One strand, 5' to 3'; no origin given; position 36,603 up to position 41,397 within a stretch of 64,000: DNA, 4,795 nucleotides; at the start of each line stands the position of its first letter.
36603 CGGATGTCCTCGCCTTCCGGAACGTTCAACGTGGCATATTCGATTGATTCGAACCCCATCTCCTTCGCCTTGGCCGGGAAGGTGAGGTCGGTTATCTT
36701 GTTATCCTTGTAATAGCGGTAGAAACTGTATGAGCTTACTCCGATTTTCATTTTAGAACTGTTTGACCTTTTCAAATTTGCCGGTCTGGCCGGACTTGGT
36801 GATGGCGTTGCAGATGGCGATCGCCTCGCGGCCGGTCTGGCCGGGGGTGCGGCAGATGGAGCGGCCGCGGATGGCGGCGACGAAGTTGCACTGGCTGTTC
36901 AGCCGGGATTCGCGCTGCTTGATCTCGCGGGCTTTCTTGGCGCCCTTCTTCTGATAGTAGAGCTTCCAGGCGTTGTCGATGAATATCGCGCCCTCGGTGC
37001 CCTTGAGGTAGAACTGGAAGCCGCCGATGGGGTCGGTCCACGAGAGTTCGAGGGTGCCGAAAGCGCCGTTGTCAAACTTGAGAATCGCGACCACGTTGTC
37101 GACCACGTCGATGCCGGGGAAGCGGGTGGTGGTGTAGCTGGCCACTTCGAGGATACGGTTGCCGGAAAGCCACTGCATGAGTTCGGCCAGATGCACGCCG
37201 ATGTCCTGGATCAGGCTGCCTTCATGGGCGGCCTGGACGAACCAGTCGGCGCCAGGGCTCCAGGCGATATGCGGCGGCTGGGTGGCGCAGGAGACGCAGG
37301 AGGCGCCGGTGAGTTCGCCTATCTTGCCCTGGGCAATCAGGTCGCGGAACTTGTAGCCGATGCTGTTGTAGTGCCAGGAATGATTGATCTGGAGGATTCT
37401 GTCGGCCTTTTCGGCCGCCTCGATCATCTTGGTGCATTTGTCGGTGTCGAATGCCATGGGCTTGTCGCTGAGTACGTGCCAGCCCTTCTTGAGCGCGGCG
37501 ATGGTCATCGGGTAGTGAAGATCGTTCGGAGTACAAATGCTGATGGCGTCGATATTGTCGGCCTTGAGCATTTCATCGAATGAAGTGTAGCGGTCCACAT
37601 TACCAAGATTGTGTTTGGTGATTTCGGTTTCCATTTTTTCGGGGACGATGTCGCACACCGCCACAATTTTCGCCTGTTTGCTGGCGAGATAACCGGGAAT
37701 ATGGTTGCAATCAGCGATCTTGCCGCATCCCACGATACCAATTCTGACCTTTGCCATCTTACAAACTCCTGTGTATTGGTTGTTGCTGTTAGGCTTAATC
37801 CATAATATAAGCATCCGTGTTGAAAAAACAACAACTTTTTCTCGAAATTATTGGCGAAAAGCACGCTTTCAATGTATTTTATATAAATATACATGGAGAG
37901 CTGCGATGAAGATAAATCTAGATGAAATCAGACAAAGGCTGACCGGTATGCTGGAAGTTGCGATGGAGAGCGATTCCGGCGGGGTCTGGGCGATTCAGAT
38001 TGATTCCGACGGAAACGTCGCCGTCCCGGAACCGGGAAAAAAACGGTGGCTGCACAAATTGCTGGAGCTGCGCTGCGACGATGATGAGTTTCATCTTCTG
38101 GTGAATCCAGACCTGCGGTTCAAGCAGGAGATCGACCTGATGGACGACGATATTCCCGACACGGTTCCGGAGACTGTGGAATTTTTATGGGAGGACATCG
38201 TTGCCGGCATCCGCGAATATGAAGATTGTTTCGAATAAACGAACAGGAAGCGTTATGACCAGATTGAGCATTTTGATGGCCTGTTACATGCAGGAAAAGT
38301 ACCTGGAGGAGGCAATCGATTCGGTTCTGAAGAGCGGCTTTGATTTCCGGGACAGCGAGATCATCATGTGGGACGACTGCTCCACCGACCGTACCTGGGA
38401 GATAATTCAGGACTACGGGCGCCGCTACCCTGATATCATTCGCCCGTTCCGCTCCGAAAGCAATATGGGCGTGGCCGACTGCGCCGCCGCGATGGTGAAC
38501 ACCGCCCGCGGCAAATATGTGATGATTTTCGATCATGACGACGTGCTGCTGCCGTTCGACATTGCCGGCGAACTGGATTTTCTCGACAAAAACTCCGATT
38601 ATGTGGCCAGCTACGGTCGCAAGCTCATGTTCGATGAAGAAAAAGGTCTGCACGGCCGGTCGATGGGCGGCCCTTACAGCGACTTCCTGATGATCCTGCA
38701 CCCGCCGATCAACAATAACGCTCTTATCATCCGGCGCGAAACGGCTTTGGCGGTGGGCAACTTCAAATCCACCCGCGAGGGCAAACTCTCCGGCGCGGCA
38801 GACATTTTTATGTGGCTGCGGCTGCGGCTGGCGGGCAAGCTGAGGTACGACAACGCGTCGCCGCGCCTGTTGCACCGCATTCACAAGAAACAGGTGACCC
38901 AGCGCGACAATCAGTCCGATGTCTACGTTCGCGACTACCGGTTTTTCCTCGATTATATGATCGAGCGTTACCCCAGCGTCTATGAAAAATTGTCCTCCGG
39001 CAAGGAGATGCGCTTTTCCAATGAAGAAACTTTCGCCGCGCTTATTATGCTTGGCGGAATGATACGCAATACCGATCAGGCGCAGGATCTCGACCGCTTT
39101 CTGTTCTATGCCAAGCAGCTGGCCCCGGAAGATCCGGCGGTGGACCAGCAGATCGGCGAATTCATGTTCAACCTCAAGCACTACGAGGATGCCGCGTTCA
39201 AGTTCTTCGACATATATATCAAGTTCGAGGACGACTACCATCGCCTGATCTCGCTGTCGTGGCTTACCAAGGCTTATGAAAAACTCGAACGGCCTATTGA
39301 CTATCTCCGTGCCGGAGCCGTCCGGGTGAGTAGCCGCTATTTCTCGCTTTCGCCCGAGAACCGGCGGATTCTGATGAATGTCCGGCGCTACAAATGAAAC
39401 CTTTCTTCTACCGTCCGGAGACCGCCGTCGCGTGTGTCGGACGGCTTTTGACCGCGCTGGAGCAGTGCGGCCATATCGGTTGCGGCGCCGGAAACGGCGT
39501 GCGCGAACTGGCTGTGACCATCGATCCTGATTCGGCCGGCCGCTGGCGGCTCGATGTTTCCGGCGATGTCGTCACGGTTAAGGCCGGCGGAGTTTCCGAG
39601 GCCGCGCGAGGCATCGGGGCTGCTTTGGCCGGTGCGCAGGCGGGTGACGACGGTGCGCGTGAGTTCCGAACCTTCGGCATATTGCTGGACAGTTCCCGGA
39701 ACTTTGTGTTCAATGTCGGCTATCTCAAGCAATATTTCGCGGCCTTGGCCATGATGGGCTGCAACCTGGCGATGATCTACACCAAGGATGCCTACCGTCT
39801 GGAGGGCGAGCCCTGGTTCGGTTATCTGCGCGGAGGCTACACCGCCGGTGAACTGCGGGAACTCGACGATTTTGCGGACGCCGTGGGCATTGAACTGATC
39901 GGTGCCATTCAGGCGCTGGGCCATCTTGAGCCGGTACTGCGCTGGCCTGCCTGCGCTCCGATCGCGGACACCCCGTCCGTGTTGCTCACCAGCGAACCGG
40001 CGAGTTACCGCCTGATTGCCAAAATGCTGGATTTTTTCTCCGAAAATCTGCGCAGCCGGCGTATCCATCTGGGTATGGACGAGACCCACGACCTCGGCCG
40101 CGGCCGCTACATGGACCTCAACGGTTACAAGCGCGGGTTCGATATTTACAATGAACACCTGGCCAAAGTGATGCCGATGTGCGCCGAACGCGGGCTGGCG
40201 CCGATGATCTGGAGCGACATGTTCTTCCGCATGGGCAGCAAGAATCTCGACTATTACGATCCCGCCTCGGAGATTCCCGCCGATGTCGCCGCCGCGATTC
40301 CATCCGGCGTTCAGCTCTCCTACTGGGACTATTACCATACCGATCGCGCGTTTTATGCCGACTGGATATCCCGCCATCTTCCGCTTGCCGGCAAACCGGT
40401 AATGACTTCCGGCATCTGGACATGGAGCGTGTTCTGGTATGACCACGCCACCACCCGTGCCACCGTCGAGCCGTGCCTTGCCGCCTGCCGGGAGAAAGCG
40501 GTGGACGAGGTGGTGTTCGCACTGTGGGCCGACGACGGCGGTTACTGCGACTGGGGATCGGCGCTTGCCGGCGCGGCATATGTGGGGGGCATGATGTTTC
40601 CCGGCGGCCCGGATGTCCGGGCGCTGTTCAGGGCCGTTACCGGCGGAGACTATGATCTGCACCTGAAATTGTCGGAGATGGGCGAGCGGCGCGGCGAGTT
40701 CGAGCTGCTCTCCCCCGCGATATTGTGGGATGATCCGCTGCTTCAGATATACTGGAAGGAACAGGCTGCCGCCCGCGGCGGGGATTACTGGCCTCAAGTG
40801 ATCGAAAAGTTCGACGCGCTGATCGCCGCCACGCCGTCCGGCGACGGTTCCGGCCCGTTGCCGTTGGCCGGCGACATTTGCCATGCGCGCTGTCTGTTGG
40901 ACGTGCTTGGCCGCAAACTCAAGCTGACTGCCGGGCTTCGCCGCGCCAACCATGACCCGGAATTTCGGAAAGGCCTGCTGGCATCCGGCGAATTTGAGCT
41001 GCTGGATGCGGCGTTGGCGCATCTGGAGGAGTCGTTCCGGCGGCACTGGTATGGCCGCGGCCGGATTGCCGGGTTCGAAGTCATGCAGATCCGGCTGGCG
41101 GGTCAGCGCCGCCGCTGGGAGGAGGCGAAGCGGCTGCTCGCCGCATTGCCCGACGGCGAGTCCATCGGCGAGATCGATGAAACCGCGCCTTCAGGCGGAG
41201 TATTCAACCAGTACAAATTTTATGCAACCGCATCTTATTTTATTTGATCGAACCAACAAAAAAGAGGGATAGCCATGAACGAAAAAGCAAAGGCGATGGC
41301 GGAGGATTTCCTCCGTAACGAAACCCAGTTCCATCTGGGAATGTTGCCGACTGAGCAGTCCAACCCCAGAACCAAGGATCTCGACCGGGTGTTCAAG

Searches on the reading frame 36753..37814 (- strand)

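Call 54: search_protein_families(library=pfam, proteins=[window:36753-37814:-], max_evalue=0.001)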
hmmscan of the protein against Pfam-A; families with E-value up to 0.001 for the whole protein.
window:36753-37814:- (353 aa): 3 families
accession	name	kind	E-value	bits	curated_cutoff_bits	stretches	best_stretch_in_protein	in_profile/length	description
PF01408.29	GFO_IDH_MocA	-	3.6e-28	99.1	24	1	23-145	1-120/120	Oxidoreductase family, NAD-binding Rossmann fold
PF22725.1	GFO_IDH_MocA_C3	-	4.3e-25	88.5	27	1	156-277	4-123/124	GFO/IDH/MocA C-terminal domain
PF02894.22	GFO_IDH_MocA_C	-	1.1e-13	51.9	22.9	1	157-349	1-215/218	Oxidoreductase family, C-terminal alpha/beta domain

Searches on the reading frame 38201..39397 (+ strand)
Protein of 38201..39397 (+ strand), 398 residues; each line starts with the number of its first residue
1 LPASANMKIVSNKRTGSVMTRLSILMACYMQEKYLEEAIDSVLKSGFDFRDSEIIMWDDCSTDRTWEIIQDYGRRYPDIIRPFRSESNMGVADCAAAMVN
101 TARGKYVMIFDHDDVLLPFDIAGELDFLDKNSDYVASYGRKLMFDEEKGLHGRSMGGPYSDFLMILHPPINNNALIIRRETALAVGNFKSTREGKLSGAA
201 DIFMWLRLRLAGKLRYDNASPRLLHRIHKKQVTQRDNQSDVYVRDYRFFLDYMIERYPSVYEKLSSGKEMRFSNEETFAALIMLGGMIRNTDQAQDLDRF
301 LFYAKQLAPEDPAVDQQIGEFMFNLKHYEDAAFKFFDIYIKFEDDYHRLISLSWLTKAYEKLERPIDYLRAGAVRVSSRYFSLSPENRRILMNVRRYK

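Call 54: search_protein_families(library=pfam, proteins=[window:38201-39397:+], max_evalue=0.001)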
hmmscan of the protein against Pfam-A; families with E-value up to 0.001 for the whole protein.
window:38201-39397:+ (398 aa): 2 families
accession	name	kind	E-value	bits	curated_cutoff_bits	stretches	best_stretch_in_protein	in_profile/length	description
PF00535.33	Glycos_transf_2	-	4.2e-22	79.3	23.3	1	23-154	1-129/168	Glycosyl transferase family 2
PF13641.12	Glyco_tranf_2_3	-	8.4e-07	29.7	27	1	22-128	3-111/230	Glycosyltransferase like family 2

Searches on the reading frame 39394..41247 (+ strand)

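Call 54: search_protein_families(library=pfam, proteins=[window:39394-41247:+], max_evalue=0.001)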
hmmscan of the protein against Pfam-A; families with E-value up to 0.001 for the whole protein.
window:39394-41247:+ (617 aa): 2 families
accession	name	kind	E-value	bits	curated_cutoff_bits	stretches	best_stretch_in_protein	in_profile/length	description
PF18088.7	Glyco_H_20C_C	-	1.2e-09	38.7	27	1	443-596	29-174/194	Glycoside Hydrolase 20C C-terminal domain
PF00728.28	Glyco_hydro_20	-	6.2e-05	23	22.3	0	145-278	71-224/348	Glycosyl hydrolase family 20, catalytic domain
